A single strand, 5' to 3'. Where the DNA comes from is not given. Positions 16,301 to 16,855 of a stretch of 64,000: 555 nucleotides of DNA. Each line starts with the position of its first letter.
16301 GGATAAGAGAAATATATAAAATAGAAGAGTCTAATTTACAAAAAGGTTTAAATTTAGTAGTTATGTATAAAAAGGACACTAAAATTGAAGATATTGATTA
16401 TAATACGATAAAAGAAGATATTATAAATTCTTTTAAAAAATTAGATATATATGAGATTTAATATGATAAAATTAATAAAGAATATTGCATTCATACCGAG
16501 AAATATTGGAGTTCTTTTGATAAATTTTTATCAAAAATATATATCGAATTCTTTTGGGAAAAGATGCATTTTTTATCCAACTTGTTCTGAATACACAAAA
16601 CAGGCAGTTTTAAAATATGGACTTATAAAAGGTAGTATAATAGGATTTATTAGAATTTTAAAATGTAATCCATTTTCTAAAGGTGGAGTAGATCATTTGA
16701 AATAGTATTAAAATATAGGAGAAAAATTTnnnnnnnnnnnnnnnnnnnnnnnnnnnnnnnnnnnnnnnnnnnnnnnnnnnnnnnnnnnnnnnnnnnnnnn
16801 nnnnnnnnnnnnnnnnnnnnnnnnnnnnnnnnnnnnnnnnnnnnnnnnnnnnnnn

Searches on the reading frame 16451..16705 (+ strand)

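Call 34: search_protein_families(library=pfam, proteins=[window:16451-16705:+], max_evalue=0.001)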
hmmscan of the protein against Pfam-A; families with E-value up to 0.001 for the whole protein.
window:16451-16705:+ (84 aa): 1 family
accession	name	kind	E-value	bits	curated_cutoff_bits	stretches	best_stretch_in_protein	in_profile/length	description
PF01809.23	YidD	-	2.8e-26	91.5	27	1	19-82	3-66/67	Putative membrane protein insertion efficiency factor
